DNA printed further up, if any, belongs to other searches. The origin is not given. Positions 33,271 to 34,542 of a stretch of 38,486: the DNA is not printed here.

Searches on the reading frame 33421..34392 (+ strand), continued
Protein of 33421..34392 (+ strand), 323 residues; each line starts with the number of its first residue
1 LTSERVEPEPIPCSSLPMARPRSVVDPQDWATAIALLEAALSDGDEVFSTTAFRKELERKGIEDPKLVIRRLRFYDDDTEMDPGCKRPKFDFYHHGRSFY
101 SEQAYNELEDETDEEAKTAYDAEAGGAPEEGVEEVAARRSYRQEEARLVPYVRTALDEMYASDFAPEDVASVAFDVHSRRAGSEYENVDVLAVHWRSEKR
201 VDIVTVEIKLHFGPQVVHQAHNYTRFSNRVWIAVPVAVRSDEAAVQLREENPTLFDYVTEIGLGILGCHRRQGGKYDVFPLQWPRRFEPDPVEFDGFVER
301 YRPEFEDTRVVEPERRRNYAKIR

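Call 43: search_protein_families(library=pfam, alignment_id=A2, max_evalue=1)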
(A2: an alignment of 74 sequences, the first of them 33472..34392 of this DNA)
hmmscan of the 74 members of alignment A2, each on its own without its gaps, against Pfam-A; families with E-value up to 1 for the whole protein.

A. member 1, window:33472-34392:+ (306 aa): 2 families
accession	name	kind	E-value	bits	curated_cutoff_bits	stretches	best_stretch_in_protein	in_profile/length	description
PF22511.2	PBP2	-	0.024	14.8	27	1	36-56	23-43/63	PolB1 Binding Protein 2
PF04538.17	BEX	-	0.048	14.8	26.1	1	85-145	2-64/106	Brain expressed X-linked like family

B. families by the number of members that match (of 74 scanned): 39 families (the first 25 are shown)
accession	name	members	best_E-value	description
PF24827.1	AstE_AspA_cat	4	0.019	Succinylglutamate desuccinylase/Aspartoacylase catalytic domain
PF13551.12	HTH_29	4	0.056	Winged helix-turn helix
PF22511.2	PBP2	3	0.024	PolB1 Binding Protein 2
PF11764.13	N-SET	3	0.028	COMPASS (Complex proteins associated with Set1p) component N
PF17944.6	Arg_decarbox_C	3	0.11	Arginine decarboxylase C-terminal helical extension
PF08796.15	DUF1797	3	0.18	Protein of unknown function (DUF1797)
PF04538.17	BEX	2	0.017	Brain expressed X-linked like family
PF13622.12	4HBT_3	2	0.049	Acyl-CoA thioesterase N-terminal domain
PF24031.1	FN3_IL27B_N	2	0.066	IL27B N-terminal FN3 domain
PF12616.13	DUF3775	2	0.092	Protein of unknown function (DUF3775)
PF03154.20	Atrophin-1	2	0.13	Atrophin-1 family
PF08730.15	Rad33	2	0.21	Rad33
PF16320.10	Ribosomal_L12_N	1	0.017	Ribosomal protein L7/L12 dimerisation domain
PF11236.13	DUF3037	1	0.018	Protein of unknown function (DUF3037)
PF07743.18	HSCB_C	1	0.023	HSCB C-terminal oligomerisation domain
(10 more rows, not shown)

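Call 84: search_protein_families(library=phrogs, proteins=[window:33472-34392:+], max_evalue=0.01)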
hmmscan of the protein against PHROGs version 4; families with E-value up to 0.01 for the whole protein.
window:33472-34392:+ (306 aa): 0 families

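Call 87: fold_search(model_id=the predicted structure, library=viral)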
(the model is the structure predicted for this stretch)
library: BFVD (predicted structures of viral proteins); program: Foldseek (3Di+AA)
matches with E <= 10: 470; with E <= 0.001: 8
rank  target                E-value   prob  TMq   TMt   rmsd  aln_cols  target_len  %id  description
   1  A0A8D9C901            5.5e-06  1.00  0.28  0.39   4.3       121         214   21  Gp1.5 [uncultured marine phage]
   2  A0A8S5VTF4            9.4e-06  1.00  0.28  0.40   3.5       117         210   16  Uncharacterized protein [Ackermannviridae sp.]
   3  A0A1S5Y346            2.9e-05  1.00  0.27  0.56   2.8       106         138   22  Uncharacterized protein [uncultured archaeal virus]
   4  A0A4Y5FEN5            7.1e-05  1.00  0.27  0.37   4.0       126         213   16  Uncharacterized protein [Lactobacillus phage 521B]
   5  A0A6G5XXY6            3.8e-04  1.00  0.23  0.27   4.4       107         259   16  (no name in the UniProt tables at hand)
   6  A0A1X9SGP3            4.3e-04  1.00  0.25  0.37  10.3       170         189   13  (no name in the UniProt tables at hand)
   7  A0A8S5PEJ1            8.2e-04  1.00  0.26  0.35   5.4       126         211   13  DNA repair protein [Siphoviridae sp. cthL03]
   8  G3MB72                9.2e-04  1.00  0.30  0.38   5.5       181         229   13  Gp692 [Bacillus phage G]
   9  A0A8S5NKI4            1.4e-03  0.57  0.17  0.19  18.7       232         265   10  PD-(D/E)XK nuclease superfamily protein [Siphoviridae sp. ctK0l2]
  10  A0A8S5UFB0            1.9e-03  0.38  0.19  0.16  21.0       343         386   13  Helix-turn-helix domain protein [Myoviridae sp. ctcyQ27]
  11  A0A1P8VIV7            5.5e-03  0.44  0.17  0.23  13.0       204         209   10  Nuclear protein [Murid betaherpesvirus 3]
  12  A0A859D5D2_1          6.6e-03  0.20  0.15  0.07  20.3       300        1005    8  RNA-directed RNA polymerase L [Ubmeje virus]
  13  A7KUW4                8.3e-03  0.16  0.12  0.13  17.8       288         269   11  (no name in the UniProt tables at hand)
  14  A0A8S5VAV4            1.2e-02  0.89  0.24  0.33   7.0       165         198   11  DNA repair protein [Siphoviridae sp. ct0vA12]
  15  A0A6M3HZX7            1.3e-02  0.95  0.24  0.50   5.2       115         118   12  (no name in the UniProt tables at hand)
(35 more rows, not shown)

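Call 93: search_protein_families(library=padloc, alignment_id=A8, max_evalue=0.00001)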
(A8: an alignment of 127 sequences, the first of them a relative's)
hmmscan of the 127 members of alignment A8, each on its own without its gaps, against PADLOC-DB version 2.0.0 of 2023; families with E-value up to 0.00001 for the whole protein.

A. member 1, L034:1090-6753:- (1888 aa): 0 families

B. families by the number of members that match (of 127 scanned): 69 families (the first 25 are shown)
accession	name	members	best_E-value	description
PDLC04135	mad3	4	2.3e-38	mads_3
PDLC04140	mad8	4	8.1e-19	mads_8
PDLC04134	mad2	3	6.8e-22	mads_2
PDLC01995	RtcR_PspF2--CARF_AAA_HTH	2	2.5e-114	-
PDLC01994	RtcR_PspF1--CARF_AAA_HTH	2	2.4e-57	-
PDLC01993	RtcR--CARF_AAA_HTH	2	4.4e-51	-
PDLC04055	PD-T4-6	2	3.8e-24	-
PDLC02960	RT-Protease_XI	2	9.8e-19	single gene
PDLC02959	RT-Protease_XI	2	2.1e-18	single gene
PDLC01991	CARF_m8--CARF_LolE_TM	2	3.3e-09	-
PDLC00405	SduA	2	3.9e-06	DUF4263 domain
PDLC03914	NsnC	1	8.2e-68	-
PDLC01088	C3a189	1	3.2e-63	kinase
PDLC04042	PD-T4-6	1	3.4e-59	-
PDLC04043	PD-T4-6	1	2.4e-58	-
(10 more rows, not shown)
